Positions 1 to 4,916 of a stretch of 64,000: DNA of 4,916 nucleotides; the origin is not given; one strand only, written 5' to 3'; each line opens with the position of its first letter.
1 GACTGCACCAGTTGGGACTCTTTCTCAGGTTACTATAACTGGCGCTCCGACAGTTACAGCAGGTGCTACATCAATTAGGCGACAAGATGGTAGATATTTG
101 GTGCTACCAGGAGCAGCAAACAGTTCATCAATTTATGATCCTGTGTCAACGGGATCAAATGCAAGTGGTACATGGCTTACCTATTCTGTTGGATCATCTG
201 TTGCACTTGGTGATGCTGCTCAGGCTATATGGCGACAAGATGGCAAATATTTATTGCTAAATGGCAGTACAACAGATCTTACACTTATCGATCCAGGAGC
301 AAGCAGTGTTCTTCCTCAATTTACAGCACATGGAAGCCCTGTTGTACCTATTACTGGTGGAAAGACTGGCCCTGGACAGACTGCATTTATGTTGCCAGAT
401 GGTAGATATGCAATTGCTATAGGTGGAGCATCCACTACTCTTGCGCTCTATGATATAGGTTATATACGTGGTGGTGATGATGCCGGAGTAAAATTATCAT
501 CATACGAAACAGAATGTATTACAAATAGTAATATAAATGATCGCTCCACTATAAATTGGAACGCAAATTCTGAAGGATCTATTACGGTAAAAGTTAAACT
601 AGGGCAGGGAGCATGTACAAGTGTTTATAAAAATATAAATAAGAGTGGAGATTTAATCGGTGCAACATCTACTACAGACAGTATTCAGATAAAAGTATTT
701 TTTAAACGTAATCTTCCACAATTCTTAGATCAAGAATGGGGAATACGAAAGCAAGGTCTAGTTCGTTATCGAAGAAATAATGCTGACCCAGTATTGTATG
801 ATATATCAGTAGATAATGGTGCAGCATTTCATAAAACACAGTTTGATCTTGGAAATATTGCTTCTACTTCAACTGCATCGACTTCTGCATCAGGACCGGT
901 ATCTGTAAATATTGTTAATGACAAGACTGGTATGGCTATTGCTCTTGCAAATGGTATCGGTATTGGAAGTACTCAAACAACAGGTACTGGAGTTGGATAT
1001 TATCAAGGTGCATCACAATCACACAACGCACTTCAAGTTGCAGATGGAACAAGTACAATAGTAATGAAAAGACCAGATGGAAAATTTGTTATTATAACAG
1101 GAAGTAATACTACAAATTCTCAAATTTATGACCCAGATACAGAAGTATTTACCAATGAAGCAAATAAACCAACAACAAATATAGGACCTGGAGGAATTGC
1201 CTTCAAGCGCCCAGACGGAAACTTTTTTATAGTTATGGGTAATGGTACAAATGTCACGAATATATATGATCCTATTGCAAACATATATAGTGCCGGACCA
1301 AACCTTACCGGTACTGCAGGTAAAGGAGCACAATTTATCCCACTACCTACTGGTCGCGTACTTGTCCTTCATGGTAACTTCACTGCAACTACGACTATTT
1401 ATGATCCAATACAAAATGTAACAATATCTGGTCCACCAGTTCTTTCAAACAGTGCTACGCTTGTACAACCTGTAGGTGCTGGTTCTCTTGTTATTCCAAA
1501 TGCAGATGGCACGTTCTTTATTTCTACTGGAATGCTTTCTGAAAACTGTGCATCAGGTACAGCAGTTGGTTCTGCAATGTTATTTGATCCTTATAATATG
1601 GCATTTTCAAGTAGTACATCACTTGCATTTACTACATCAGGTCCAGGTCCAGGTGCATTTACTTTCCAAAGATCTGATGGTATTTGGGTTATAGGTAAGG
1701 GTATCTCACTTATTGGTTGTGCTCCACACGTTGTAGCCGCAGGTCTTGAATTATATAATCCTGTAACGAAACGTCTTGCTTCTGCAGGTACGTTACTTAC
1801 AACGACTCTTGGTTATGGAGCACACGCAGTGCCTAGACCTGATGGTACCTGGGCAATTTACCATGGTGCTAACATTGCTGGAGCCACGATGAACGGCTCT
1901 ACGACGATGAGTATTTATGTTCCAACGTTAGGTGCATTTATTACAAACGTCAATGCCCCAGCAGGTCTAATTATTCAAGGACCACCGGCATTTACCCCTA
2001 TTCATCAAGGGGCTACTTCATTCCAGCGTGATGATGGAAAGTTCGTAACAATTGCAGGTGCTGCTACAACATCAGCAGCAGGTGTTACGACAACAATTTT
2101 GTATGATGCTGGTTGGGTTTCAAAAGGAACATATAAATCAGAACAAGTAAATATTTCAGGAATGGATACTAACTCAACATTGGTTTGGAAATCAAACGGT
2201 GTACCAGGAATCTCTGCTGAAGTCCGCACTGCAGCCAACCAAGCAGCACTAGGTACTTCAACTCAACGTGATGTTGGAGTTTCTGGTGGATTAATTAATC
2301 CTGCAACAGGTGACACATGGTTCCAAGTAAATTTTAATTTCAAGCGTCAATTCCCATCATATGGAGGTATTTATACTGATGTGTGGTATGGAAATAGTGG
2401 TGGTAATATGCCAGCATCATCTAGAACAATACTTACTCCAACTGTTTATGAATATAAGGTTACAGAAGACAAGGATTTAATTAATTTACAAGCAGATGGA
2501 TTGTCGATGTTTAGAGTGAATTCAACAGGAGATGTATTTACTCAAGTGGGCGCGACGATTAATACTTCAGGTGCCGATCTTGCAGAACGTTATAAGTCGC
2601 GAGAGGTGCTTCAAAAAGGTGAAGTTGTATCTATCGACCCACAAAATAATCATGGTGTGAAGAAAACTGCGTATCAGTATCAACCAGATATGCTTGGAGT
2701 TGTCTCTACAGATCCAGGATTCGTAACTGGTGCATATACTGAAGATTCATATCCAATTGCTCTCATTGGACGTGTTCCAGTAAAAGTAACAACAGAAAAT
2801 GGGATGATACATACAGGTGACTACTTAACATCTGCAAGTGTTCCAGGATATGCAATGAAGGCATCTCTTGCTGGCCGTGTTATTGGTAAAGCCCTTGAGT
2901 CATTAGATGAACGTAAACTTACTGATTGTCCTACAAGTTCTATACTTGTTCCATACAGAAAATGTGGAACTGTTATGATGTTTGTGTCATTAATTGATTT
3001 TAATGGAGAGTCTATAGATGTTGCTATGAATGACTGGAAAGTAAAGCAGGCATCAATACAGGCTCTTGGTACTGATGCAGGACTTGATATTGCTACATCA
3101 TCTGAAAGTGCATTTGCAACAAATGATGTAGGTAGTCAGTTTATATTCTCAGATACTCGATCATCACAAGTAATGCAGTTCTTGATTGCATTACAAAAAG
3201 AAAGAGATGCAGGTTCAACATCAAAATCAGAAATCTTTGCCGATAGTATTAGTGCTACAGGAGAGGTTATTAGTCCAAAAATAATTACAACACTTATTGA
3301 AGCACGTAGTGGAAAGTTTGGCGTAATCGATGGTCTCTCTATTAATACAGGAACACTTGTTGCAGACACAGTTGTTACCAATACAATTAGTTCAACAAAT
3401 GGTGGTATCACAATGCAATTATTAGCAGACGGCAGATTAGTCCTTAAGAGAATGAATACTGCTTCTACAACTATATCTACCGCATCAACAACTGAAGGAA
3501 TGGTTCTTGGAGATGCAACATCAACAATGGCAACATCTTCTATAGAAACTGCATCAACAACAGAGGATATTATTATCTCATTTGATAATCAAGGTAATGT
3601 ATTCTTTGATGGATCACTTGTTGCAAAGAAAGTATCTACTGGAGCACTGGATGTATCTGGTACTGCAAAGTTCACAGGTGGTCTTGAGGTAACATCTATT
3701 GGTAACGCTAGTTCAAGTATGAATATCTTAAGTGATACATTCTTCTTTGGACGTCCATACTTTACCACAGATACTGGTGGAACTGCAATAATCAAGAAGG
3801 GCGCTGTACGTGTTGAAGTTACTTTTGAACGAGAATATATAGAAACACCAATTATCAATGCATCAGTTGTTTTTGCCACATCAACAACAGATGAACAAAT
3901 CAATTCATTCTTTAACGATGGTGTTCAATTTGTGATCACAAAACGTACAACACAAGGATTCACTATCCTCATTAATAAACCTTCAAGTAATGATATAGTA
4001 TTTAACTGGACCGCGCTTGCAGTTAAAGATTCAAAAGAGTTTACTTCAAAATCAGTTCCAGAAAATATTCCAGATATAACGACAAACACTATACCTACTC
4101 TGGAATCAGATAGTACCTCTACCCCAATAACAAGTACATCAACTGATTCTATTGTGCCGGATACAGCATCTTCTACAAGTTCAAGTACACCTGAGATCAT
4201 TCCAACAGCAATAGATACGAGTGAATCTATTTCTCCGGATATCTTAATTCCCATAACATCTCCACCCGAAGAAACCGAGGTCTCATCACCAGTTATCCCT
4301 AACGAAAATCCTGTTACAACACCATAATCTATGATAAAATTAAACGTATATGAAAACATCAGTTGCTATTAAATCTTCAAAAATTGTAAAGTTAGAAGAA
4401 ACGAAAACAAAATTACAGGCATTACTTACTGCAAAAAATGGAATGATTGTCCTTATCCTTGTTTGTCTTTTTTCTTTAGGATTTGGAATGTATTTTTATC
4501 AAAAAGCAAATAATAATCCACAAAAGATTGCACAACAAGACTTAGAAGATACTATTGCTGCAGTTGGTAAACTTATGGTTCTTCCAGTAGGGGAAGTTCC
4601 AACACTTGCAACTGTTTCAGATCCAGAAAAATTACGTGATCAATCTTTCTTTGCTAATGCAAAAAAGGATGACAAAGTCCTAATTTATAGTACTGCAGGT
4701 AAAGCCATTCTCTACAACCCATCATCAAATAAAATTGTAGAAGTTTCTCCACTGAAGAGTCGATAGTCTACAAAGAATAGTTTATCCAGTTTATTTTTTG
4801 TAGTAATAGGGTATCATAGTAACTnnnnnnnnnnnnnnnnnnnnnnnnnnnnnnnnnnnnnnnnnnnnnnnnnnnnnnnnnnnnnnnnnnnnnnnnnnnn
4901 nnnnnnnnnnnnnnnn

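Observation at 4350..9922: Dockerin protein plus two membrane-anchored cohesin-like proteins with an embedded beta-lactamase-like hydrolase: a cellulosome-style surface docking module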

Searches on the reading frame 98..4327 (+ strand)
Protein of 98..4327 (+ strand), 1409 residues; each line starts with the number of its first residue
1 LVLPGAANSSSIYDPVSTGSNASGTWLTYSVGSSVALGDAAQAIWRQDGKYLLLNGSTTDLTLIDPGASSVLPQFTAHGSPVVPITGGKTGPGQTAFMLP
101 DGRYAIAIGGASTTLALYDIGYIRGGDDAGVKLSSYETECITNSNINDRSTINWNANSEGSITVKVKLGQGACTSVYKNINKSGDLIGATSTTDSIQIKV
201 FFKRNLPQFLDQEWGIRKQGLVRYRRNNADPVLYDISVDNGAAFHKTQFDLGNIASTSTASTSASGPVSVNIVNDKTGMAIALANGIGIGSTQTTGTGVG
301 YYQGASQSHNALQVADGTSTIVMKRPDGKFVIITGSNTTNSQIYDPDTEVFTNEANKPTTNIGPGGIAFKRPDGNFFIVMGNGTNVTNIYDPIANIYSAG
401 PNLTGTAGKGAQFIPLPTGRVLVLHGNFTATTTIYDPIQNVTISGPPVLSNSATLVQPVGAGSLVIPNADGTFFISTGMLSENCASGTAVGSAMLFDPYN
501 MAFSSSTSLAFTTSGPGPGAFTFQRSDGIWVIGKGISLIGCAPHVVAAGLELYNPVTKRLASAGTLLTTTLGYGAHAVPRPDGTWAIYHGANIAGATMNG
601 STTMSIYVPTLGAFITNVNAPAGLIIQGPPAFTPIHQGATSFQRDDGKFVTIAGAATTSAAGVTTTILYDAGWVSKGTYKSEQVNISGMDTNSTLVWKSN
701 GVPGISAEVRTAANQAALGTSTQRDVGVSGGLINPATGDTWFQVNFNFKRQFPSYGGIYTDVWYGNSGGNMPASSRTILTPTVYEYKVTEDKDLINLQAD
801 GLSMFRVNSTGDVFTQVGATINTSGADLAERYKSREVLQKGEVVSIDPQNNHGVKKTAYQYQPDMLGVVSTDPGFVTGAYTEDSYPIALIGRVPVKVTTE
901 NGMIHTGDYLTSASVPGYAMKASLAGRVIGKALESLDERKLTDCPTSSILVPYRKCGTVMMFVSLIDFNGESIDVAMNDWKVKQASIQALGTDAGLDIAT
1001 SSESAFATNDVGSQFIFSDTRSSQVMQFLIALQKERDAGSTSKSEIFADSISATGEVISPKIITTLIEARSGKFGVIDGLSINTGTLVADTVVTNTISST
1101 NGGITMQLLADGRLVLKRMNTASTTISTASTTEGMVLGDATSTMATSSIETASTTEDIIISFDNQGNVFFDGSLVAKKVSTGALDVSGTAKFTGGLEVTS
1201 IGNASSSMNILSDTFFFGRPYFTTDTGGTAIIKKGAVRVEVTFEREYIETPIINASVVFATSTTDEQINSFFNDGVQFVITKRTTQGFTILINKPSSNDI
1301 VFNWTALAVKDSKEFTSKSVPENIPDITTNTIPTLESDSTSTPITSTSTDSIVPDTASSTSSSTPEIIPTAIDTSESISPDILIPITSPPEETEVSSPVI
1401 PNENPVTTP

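Call 3: search_protein_families(library=pfam, proteins=[window:98-4327:+], max_evalue=1)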
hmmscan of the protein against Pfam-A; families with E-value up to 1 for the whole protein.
window:98-4327:+ (1409 aa): 1 family
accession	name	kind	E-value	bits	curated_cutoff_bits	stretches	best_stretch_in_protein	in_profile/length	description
PF09458.16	H_lectin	-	0.16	12.5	24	1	1239-1306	2-66/67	H-type lectin domain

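Call 4: search_protein_families(library=ncbifam, proteins=[window:98-4327:+], max_evalue=1)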
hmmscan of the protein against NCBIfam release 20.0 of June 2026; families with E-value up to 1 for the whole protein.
window:98-4327:+ (1409 aa): 0 families

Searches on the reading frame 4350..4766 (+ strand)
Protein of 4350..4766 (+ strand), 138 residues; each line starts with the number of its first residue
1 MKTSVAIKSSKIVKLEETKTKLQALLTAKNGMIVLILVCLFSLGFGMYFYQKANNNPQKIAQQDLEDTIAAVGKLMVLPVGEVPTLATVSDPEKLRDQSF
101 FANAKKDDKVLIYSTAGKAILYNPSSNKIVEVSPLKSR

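Call 3: search_protein_families(library=pfam, proteins=[window:4350-4766:+], max_evalue=1)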
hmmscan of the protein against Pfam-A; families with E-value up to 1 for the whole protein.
window:4350-4766:+ (138 aa): 3 families
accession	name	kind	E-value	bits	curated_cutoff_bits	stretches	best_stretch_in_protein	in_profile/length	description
PF10324.15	7TM_GPCR_Srw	-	0.034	13.8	22.2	1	18-56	111-149/319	Serpentine type 7TM GPCR chemoreceptor Srw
PF08229.16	SHR3_chaperone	-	0.14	11.6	25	1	16-64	122-170/188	ER membrane protein SH3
PF06724.16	DUF1206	-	0.16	12.5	26.2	1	17-51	31-65/70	Domain of Unknown Function (DUF1206)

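Call 4: search_protein_families(library=ncbifam, proteins=[window:4350-4766:+], max_evalue=1)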
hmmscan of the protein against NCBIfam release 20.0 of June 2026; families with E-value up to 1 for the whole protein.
window:4350-4766:+ (138 aa): 4 families
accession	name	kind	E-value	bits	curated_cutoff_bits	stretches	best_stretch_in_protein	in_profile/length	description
NF047696.1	ThlDiSintTplARhiz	equivalog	0.0038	17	230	1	36-123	17-103/219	thiol:disulfide interchange protein TlpA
TIGR01495.1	ETRAMP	paralog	0.023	14.7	32.75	1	9-56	36-82/85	ETRAMP family protein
NF045475.1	Opp3C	equivalog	0.061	12.4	450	1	8-83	17-90/328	oligopeptide ABC transporter permease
NF045849.1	ICE_MMCAP2_0565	equivalog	0.084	12.6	40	1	31-62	20-51/80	Mbov_0395 family pilin-like conjugal transfer protein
